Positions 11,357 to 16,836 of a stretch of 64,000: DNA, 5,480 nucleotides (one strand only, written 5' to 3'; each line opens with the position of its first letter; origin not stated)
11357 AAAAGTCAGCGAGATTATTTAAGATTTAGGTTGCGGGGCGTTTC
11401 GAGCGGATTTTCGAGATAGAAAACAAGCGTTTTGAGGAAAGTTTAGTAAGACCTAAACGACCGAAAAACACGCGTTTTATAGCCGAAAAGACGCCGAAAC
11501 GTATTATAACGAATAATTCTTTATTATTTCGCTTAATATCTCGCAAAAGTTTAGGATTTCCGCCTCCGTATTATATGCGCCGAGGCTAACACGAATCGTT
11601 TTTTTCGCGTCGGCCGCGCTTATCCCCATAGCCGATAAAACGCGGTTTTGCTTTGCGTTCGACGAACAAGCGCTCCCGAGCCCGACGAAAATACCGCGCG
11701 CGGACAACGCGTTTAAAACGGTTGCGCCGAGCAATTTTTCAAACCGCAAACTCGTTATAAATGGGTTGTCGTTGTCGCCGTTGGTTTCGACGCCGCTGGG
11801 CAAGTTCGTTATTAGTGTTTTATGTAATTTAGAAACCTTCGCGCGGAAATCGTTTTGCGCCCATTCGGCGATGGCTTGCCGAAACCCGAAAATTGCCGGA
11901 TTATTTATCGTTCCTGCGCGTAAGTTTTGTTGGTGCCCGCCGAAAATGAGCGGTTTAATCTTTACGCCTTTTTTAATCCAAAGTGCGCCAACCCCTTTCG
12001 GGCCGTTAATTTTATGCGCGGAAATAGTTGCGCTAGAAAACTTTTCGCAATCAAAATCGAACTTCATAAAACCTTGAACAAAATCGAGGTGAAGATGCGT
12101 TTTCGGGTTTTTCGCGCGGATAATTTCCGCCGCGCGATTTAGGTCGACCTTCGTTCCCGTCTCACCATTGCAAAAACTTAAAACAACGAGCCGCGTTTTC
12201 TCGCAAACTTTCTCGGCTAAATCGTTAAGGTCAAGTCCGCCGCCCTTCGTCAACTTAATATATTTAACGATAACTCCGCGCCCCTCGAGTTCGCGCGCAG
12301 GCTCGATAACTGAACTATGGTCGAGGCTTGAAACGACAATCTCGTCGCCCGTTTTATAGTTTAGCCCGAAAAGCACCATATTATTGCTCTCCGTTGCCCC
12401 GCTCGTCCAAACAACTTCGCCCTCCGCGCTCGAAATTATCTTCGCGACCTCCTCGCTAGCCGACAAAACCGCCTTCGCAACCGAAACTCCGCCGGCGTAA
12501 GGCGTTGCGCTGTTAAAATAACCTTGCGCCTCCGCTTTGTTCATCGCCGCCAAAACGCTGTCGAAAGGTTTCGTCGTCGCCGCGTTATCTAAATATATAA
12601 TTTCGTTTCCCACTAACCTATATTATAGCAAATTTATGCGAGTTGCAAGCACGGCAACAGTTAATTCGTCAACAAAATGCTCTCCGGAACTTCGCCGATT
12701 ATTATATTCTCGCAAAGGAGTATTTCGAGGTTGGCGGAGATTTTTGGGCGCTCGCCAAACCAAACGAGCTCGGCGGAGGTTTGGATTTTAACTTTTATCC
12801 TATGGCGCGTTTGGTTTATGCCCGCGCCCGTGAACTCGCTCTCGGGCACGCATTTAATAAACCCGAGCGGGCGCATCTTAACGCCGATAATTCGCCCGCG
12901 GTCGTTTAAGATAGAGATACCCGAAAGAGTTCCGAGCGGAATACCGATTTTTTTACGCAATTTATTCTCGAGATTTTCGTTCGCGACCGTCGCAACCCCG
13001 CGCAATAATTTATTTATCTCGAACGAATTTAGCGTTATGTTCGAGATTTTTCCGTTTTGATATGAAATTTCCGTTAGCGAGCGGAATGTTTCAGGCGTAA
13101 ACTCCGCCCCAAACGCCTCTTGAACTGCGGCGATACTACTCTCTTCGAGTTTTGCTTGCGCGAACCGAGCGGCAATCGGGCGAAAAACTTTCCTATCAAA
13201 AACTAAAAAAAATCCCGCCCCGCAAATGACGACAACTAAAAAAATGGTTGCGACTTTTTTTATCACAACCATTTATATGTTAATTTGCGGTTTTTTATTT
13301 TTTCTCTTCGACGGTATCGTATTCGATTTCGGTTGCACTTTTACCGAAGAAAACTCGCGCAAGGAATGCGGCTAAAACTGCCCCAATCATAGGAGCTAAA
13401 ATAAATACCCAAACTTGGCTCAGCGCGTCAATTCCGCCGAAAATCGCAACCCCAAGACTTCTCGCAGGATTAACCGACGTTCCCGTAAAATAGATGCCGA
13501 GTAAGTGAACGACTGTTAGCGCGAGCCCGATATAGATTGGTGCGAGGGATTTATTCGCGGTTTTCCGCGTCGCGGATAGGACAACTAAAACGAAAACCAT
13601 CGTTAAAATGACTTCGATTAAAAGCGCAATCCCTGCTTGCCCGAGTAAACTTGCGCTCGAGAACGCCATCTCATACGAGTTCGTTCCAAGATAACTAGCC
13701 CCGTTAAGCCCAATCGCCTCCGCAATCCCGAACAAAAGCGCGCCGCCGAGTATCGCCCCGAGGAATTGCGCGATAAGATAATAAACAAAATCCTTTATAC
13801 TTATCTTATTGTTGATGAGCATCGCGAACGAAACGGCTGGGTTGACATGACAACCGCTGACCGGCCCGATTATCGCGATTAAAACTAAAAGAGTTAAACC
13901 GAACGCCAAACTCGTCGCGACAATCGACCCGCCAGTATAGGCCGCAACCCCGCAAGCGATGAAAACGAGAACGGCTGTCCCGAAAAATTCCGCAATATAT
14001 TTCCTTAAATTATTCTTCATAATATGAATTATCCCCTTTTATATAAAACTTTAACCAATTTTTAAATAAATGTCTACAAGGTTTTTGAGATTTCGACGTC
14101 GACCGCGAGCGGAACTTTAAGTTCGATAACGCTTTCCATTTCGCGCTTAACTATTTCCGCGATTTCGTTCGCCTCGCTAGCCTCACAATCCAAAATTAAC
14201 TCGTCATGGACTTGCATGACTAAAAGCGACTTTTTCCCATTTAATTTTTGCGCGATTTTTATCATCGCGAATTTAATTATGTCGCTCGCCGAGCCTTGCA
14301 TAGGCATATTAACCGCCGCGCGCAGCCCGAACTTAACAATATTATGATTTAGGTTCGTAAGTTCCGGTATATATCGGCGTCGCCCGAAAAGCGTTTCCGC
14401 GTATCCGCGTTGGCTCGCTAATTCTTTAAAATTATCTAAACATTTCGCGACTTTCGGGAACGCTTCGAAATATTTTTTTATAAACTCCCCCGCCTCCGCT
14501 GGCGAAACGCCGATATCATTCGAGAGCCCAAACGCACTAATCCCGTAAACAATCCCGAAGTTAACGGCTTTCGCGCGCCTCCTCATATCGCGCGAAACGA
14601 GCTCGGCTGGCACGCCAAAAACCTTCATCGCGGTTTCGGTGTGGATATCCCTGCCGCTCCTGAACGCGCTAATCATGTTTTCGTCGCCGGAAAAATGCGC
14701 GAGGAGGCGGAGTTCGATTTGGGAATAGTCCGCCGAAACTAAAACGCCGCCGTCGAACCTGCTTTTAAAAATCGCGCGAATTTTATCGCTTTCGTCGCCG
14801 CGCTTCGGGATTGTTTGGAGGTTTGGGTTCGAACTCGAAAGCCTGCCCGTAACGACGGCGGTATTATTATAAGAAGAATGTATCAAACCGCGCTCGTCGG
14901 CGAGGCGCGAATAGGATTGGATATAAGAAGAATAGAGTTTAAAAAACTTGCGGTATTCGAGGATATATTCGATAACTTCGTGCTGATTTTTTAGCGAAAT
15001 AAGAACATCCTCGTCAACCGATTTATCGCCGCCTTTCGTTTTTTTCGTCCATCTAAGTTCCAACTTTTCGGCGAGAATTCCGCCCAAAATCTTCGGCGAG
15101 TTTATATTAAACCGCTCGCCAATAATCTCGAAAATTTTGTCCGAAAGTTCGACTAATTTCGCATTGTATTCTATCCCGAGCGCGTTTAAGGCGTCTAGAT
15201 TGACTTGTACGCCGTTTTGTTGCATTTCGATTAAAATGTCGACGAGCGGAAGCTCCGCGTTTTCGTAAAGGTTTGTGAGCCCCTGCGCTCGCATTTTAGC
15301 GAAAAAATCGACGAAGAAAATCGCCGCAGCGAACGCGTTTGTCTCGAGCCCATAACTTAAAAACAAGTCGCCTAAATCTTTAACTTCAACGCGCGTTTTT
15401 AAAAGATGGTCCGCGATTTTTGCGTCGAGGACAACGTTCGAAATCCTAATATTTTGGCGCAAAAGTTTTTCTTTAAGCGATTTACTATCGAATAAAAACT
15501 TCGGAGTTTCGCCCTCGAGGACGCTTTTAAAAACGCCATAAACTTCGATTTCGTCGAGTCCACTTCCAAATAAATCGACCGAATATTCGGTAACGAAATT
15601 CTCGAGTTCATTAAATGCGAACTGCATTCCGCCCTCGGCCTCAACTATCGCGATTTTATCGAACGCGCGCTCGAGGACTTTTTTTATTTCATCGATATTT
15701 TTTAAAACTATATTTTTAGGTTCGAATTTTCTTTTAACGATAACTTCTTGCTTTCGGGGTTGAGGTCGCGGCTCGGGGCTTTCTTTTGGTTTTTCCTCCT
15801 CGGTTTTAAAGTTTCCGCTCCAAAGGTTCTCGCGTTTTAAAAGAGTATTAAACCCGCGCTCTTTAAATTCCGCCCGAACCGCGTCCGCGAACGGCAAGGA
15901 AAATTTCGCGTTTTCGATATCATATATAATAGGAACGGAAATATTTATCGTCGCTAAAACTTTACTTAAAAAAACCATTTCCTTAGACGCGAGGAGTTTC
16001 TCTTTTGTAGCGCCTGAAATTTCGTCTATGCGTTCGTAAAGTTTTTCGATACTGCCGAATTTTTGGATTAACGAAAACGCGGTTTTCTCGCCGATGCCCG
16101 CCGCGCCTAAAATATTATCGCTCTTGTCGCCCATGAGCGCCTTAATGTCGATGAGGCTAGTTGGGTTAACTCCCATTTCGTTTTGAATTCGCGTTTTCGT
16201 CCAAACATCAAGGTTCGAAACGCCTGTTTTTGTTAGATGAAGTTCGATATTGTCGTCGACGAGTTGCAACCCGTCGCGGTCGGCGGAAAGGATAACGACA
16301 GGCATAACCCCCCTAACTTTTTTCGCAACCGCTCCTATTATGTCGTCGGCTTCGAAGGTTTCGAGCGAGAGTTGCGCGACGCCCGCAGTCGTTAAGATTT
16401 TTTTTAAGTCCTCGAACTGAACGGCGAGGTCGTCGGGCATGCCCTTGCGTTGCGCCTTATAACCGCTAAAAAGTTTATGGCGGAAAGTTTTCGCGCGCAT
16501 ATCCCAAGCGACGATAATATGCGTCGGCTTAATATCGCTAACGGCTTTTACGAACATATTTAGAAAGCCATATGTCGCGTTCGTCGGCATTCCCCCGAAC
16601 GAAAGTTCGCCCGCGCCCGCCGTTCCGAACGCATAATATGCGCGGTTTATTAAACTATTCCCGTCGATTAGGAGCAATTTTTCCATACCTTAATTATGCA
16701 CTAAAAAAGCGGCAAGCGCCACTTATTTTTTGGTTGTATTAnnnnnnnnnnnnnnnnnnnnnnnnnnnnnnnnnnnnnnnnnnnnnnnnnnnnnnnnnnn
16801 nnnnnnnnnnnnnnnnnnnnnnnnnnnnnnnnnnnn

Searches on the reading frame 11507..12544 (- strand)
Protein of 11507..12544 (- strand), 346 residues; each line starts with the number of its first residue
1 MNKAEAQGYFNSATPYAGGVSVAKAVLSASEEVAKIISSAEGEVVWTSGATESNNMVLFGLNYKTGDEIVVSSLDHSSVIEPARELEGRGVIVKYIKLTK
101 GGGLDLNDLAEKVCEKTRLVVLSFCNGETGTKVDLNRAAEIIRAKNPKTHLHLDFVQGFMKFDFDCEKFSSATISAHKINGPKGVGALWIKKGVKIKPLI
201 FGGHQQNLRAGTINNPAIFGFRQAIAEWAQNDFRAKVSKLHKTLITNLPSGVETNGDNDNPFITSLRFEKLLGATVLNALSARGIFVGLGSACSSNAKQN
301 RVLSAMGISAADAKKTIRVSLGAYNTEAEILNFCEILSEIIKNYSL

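Call 55: search_protein_families(library=pfam, proteins=[window:11507-12544:-], max_evalue=0.00001)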
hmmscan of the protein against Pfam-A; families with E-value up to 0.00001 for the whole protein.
window:11507-12544:- (346 aa): 2 families
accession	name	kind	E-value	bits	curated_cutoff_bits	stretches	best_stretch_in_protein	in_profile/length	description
PF00266.25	Aminotran_5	-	6.5e-53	180.5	21.5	1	22-332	41-370/371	Aminotransferase class-V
PF00155.27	Aminotran_1_2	-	2.2e-10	40.7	19.7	1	4-155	29-186/361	Aminotransferase class I and II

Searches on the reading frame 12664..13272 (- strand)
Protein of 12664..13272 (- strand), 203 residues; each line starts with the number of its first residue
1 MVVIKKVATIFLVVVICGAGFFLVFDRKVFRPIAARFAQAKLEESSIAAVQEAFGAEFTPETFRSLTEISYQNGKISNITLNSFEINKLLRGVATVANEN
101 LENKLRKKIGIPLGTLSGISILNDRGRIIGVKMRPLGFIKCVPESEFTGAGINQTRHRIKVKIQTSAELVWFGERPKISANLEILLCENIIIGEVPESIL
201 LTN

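Call 55: search_protein_families(library=pfam, proteins=[window:12664-13272:-], max_evalue=0.00001)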
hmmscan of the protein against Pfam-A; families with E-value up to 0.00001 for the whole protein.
window:12664-13272:- (203 aa): 1 family
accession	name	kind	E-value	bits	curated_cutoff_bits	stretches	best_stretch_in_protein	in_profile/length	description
PF09560.15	Spore_YunB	-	7.7e-23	80.9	25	1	109-197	2-90/91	Sporulation protein YunB (Spo_YunB)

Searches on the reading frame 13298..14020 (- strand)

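Call 55: search_protein_families(library=pfam, proteins=[window:13298-14020:-], max_evalue=0.00001)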
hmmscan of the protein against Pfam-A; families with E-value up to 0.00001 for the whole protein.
window:13298-14020:- (241 aa): 1 family
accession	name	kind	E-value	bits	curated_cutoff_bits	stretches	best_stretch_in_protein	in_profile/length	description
PF00230.25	MIP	-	2.4e-48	165.3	25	1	3-220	6-221/222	Major intrinsic protein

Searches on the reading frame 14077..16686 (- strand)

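Call 55: search_protein_families(library=pfam, proteins=[window:14077-16686:-], max_evalue=0.00001)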
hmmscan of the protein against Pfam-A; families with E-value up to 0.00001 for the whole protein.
window:14077-16686:- (870 aa): 3 families
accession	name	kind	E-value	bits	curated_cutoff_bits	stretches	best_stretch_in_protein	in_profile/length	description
PF00476.26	DNA_pol_A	-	1.7e-137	458.9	34.3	1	499-868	3-377/381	DNA polymerase family A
PF02739.22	5_3_exonuc_N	-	7.6e-49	166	34.3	1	3-171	1-163/164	5'-3' exonuclease, N-terminal resolvase-like domain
PF01367.25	5_3_exonuc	-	9.8e-29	100.2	40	1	173-263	1-92/97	5'-3' exonuclease, C-terminal SAM fold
